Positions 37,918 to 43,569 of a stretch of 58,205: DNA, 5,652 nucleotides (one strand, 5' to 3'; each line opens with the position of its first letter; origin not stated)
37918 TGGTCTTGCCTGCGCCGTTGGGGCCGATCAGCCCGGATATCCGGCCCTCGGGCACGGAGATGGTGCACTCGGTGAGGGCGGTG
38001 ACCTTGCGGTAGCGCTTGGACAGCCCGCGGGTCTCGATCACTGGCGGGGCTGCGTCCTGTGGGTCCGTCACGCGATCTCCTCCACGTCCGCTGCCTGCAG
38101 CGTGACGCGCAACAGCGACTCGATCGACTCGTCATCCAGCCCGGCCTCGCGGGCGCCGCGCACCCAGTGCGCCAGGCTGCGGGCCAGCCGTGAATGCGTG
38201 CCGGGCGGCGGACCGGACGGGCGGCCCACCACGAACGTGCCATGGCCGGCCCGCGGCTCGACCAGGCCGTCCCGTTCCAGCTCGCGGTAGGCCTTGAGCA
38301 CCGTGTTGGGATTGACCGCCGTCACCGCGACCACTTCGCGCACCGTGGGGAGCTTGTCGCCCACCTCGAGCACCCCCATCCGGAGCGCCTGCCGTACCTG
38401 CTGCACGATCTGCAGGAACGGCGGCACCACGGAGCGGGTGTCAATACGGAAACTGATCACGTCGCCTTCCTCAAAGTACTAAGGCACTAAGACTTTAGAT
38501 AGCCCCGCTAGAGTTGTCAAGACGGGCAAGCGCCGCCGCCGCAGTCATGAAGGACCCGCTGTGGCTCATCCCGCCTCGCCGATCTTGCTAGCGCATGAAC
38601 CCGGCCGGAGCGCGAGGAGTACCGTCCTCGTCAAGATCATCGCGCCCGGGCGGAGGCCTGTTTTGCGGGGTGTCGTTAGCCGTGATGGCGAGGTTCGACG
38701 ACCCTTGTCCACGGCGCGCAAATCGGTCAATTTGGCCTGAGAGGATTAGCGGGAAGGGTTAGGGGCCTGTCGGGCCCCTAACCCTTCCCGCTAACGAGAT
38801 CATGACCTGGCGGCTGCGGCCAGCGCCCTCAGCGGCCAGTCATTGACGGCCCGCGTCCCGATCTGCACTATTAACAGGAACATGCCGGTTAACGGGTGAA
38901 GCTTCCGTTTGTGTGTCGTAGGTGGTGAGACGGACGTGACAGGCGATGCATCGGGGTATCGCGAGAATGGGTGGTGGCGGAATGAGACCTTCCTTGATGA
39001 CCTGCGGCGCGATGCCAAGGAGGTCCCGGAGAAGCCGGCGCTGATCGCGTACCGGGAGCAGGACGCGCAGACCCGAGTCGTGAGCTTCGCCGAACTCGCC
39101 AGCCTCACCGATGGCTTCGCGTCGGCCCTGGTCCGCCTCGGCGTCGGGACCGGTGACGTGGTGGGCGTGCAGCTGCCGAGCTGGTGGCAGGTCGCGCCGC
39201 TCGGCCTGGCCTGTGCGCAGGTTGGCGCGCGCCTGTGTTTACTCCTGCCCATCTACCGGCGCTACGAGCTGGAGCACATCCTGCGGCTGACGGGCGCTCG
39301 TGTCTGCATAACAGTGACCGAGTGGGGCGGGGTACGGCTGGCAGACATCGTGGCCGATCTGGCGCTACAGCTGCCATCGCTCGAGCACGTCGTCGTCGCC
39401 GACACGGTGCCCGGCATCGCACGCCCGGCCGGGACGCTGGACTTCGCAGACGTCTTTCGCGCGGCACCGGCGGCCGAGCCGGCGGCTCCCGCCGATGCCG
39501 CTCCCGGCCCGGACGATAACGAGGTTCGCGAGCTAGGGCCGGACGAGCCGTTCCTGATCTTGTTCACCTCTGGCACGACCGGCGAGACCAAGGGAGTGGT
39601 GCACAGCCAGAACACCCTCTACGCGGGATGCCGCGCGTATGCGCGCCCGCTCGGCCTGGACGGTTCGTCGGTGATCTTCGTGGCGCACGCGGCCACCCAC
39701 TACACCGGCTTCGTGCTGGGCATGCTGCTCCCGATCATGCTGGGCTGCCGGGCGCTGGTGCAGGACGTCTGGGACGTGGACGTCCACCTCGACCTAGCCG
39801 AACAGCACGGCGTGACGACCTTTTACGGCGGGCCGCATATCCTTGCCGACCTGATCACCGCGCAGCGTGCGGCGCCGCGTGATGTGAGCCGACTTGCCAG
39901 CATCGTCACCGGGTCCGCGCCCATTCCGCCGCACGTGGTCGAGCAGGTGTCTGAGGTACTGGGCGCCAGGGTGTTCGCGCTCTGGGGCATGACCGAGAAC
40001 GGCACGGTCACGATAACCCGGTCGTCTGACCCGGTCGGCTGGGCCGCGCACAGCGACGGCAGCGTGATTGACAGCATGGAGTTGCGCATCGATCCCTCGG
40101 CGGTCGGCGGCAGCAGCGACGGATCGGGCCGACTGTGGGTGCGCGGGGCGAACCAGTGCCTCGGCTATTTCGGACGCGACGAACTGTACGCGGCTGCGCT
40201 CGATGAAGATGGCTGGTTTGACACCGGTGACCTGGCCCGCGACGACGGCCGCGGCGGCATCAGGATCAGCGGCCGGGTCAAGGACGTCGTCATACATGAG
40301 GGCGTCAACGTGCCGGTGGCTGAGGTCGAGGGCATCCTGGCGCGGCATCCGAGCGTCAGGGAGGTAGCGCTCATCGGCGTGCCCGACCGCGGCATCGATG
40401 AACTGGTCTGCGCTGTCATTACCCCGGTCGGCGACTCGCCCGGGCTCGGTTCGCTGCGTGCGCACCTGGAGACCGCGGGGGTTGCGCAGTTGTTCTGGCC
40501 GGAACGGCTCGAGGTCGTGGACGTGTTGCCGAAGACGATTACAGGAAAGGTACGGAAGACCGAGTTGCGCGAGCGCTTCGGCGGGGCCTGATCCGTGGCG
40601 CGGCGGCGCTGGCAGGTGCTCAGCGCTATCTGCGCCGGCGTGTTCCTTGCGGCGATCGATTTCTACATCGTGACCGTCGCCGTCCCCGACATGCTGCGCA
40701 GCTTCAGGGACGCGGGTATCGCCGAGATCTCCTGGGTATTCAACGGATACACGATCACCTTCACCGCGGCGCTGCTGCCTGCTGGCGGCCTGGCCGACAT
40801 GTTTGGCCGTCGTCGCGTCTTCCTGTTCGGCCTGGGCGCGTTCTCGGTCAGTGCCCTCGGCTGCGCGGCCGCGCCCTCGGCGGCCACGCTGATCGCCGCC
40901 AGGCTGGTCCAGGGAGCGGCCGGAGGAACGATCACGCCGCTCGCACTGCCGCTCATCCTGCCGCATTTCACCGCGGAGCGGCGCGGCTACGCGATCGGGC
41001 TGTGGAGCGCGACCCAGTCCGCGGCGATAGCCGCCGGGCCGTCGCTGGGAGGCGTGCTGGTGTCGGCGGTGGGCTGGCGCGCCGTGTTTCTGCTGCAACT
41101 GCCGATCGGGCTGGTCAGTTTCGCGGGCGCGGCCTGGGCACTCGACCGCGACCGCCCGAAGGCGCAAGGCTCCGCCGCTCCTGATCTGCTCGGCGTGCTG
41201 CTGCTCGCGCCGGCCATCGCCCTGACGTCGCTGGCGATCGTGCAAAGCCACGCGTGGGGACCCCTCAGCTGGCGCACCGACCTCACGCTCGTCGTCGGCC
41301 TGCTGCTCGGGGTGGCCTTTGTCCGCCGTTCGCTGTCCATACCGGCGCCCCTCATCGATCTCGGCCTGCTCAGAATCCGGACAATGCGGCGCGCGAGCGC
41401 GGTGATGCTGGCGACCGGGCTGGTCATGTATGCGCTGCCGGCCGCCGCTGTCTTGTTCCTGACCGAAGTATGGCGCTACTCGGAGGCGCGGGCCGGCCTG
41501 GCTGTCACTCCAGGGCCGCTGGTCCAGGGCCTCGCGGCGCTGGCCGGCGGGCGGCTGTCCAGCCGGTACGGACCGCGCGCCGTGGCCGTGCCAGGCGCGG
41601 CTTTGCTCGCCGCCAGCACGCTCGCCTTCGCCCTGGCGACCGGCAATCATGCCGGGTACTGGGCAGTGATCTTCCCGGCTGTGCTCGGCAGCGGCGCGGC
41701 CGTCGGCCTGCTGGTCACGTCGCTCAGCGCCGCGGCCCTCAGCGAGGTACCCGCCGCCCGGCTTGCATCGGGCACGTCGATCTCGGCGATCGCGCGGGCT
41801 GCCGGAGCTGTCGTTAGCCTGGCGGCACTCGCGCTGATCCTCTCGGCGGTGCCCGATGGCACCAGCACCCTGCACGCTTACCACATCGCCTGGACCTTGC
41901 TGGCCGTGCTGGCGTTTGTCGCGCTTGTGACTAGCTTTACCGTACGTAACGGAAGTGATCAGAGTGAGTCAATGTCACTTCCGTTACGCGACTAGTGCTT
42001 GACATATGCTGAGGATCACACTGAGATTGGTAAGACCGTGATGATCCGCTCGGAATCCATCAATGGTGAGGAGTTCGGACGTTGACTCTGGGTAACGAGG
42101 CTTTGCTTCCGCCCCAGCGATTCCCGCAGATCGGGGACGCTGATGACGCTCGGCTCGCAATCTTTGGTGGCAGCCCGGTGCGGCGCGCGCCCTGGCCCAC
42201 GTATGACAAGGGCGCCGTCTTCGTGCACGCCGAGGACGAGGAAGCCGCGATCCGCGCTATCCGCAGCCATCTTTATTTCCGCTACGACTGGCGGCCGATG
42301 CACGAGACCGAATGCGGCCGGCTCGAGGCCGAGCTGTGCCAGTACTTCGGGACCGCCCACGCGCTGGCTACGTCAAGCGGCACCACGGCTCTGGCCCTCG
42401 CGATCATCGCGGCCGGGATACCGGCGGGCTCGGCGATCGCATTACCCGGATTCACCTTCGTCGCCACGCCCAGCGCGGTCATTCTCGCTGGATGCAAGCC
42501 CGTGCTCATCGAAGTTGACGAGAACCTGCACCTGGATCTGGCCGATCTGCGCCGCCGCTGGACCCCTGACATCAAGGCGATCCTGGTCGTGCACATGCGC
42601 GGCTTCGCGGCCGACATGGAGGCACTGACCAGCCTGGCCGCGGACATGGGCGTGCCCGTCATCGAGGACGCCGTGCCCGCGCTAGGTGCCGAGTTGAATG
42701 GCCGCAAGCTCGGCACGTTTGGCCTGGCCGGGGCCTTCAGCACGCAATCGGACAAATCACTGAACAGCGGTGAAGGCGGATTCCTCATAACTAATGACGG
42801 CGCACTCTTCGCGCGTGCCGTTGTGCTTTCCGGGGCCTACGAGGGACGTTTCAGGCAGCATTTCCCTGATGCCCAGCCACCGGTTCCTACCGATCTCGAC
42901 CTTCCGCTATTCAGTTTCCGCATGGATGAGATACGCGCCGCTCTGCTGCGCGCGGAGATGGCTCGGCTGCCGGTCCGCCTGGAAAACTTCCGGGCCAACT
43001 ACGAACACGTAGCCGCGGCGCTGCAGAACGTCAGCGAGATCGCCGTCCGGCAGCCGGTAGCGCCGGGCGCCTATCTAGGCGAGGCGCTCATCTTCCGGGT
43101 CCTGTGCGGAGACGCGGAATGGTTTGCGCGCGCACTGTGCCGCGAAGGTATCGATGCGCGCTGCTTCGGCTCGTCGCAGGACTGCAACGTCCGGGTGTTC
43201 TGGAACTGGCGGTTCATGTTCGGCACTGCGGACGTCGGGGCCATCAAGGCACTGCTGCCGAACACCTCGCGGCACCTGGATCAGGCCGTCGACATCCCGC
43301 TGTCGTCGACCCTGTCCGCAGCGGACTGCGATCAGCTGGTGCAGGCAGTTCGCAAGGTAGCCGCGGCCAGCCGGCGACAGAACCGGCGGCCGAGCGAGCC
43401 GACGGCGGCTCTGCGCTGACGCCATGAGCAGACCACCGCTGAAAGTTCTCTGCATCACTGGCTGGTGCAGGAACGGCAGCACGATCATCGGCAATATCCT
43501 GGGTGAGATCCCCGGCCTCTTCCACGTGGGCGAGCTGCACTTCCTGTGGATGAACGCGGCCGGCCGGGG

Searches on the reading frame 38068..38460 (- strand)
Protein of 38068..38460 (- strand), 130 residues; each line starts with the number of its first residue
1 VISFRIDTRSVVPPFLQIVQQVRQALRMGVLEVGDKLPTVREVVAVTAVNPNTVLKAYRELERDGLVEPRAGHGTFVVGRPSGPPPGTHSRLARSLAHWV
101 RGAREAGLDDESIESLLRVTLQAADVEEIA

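Call 72: search_protein_families(library=pfam, proteins=[window:38068-38460:-], max_evalue=0.001)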
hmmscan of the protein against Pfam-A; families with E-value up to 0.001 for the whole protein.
window:38068-38460:- (130 aa): 1 family
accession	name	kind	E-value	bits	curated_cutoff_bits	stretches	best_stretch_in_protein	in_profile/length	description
PF00392.27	GntR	-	5.1e-16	58.5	27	1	17-77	4-64/64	Bacterial regulatory proteins, gntR family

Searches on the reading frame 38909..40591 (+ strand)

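Call 25: search_protein_families(library=pfam, proteins=[window:38909-40591:+], max_evalue=0.00001)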
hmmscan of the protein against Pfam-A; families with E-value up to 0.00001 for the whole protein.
window:38909-40591:+ (560 aa): 2 families
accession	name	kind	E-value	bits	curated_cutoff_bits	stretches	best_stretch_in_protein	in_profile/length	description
PF00501.34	AMP-binding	-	1.4e-60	205.6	29.9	1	33-421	2-384/384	AMP-binding enzyme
PF13193.12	AMP-binding_C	-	2.5e-10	41.6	24.5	1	472-547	1-76/76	AMP-binding enzyme C-terminal domain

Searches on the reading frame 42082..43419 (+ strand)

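Call 25: search_protein_families(library=pfam, proteins=[window:42082-43419:+], max_evalue=0.00001)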
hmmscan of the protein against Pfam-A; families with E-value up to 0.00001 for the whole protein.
window:42082-43419:+ (445 aa): 2 families
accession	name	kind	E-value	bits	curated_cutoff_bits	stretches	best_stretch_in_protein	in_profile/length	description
PF01041.23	DegT_DnrJ_EryC1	-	5.3e-59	200.7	19.8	1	77-424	25-360/360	DegT/DnrJ/EryC1/StrS aminotransferase family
PF00155.27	Aminotran_1_2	-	4.4e-08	33.2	19.7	1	81-185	47-171/361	Aminotransferase class I and II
